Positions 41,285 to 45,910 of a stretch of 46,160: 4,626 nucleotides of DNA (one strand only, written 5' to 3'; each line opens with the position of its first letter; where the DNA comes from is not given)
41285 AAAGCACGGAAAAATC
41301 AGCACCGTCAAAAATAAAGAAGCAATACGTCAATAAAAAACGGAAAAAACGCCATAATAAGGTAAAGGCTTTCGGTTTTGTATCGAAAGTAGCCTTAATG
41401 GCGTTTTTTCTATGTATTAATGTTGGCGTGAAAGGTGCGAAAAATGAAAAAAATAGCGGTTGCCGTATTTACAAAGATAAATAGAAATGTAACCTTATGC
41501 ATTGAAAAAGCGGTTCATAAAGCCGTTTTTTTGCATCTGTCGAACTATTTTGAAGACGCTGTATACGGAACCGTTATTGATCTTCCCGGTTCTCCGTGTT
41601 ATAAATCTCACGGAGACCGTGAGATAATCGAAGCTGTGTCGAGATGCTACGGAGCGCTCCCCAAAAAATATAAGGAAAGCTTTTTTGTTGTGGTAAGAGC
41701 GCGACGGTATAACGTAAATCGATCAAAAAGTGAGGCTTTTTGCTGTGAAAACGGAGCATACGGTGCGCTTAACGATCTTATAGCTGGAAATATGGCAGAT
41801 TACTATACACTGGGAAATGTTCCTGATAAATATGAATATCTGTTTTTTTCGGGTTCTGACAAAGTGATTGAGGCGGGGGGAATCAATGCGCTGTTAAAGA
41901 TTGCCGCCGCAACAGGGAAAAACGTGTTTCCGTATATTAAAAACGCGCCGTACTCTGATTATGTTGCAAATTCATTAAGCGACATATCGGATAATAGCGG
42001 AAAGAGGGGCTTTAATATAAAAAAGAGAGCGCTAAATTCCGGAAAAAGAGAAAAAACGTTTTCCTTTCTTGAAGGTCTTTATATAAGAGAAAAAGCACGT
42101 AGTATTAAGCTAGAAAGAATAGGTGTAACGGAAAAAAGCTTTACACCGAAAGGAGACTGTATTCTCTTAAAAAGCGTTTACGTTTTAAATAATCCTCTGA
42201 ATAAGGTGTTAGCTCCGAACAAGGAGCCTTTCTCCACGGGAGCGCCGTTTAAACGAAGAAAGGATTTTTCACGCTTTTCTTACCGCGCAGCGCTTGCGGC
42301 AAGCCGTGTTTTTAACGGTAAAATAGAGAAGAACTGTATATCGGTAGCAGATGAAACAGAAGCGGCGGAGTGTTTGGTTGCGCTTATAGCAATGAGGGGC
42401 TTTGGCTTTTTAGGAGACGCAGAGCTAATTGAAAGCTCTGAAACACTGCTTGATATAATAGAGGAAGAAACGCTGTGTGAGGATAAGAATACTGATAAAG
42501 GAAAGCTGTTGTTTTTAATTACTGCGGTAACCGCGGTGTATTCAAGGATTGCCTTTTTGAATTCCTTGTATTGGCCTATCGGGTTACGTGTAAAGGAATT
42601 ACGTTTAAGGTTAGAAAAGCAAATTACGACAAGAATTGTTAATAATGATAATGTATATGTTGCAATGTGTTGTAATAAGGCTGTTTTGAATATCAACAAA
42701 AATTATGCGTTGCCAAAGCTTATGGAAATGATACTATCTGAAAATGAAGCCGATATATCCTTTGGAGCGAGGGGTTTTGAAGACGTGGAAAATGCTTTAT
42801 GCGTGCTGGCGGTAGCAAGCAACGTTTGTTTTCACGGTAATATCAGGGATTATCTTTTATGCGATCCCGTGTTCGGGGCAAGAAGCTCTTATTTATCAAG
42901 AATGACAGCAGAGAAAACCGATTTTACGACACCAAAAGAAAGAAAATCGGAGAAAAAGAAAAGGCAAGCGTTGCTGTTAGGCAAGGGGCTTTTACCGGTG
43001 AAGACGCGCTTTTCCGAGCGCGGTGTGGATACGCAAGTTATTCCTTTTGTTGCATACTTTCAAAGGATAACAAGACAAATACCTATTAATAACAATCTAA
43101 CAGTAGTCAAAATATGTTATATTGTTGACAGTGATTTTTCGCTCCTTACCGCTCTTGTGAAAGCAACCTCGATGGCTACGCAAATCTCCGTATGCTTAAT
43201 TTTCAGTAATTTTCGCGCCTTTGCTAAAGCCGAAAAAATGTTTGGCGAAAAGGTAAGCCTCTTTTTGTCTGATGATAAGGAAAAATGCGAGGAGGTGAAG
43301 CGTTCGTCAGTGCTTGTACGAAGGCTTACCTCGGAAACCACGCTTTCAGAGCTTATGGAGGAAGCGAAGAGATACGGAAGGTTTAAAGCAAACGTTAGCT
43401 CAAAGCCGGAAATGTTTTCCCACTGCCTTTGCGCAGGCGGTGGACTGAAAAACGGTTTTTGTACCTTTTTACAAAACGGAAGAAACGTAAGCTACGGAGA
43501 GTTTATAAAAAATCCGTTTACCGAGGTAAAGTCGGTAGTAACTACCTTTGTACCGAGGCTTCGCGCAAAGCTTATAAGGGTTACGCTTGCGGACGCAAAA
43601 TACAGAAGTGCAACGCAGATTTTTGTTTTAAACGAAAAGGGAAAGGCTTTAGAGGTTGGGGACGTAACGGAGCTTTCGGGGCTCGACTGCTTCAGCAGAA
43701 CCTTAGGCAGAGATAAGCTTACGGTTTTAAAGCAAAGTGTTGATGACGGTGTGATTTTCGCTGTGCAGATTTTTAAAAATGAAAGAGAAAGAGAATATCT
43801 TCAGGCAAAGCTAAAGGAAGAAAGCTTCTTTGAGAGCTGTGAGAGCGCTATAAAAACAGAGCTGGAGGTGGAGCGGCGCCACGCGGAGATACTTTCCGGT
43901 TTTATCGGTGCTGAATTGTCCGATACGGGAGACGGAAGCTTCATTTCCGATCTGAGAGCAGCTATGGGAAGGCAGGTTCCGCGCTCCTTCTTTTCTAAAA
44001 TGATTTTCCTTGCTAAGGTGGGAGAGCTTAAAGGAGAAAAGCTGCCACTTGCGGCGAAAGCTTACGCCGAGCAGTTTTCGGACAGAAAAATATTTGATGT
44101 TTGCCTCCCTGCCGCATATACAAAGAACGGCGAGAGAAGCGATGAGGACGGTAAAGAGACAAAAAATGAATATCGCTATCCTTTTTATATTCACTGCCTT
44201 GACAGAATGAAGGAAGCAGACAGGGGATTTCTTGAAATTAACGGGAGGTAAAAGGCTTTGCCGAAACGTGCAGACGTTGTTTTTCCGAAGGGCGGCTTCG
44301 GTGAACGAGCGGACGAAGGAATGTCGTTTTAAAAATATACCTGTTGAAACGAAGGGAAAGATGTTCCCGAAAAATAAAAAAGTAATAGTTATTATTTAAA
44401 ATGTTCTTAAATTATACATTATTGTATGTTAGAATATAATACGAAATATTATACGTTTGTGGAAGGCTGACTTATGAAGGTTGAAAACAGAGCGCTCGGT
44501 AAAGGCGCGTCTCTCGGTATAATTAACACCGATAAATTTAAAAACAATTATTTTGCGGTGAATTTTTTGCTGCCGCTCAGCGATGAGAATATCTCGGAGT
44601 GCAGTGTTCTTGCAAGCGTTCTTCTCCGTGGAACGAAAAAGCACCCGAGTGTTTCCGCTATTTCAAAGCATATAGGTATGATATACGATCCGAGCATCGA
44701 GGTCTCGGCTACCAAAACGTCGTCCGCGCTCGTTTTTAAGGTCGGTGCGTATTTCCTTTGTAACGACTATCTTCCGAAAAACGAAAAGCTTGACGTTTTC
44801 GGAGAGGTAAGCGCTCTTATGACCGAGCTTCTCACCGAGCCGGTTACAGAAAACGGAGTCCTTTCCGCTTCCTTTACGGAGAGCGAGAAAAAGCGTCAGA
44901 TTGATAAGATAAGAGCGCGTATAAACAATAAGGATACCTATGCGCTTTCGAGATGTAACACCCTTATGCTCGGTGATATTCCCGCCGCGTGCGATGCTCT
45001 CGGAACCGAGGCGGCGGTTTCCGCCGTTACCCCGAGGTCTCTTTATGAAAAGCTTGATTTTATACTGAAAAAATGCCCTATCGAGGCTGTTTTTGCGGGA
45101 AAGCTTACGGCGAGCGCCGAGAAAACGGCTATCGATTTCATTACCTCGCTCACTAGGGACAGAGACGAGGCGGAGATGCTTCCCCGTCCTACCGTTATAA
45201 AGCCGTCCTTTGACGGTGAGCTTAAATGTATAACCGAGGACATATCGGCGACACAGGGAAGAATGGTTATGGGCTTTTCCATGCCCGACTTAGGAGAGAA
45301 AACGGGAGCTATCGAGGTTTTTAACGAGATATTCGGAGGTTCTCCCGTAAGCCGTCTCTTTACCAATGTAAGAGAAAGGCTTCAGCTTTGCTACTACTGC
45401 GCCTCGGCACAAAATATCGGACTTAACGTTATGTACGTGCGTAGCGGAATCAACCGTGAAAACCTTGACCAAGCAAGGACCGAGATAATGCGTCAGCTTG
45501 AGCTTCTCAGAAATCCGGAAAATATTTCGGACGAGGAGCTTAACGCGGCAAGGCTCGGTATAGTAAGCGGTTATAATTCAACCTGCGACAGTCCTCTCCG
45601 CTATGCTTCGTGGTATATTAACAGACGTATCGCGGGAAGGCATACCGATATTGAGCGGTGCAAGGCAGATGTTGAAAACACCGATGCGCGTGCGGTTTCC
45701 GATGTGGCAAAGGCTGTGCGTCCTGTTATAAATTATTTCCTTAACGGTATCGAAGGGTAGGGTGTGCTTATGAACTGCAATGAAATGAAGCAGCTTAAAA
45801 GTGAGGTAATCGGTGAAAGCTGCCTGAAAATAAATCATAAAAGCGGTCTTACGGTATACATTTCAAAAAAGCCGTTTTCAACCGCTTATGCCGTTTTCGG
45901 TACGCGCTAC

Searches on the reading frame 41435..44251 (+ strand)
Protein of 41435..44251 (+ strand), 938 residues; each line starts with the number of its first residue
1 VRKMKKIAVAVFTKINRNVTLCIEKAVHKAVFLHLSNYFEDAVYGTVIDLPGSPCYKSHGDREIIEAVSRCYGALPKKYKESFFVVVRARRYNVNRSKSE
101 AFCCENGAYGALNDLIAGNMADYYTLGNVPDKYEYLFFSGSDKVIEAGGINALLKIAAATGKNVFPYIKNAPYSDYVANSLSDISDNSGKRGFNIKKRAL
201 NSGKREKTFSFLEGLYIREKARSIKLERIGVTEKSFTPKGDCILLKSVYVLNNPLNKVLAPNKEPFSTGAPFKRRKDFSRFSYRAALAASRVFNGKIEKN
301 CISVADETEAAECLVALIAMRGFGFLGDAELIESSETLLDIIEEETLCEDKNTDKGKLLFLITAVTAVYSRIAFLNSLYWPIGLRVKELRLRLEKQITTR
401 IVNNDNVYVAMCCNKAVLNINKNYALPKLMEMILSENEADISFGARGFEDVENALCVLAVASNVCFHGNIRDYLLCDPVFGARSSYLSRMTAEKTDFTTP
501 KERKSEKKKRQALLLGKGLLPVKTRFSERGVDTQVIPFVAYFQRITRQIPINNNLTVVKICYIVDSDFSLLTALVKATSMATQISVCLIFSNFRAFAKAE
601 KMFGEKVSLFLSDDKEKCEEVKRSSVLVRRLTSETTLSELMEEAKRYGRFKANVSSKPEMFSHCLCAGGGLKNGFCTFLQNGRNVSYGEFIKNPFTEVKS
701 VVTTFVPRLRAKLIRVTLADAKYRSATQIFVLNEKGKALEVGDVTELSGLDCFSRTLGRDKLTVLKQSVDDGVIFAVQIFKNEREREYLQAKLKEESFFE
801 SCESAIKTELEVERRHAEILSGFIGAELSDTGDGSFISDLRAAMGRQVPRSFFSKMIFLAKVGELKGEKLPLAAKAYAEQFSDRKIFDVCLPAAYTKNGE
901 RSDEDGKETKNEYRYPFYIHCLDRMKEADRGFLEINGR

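Call 6: search_protein_families(library=pfam, proteins=[window:41435-44251:+], max_evalue=0.001)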
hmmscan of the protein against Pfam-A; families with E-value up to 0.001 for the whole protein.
window:41435-44251:+ (938 aa): 0 families

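Call 86: search_solved_structures(query=window:41435-44248:+, max_evalue=0.1)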
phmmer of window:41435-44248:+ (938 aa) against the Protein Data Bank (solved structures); distinct sequences matched with E-value up to 0.1: 0.

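Call 87: search_protein_families(library=ncbifam, proteins=[window:41435-44248:+], max_evalue=0.01)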
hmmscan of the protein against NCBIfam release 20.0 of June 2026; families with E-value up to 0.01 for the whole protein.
window:41435-44248:+ (938 aa): 0 families
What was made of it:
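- Tried and rejected: The downstream 938-aa and upstream 1430-aa proteins have no family or PDB match (calls 6, 86, 87).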

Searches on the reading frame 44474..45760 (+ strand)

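Call 6: search_protein_families(library=pfam, proteins=[window:44474-45760:+], max_evalue=0.001)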
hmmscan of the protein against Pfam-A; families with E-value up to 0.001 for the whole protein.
window:44474-45760:+ (428 aa): 1 family
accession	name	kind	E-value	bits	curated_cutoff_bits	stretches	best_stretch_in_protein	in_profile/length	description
PF05193.26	Peptidase_M16_C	-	4.3e-16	59.7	23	1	242-360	55-178/181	Peptidase M16 inactive domain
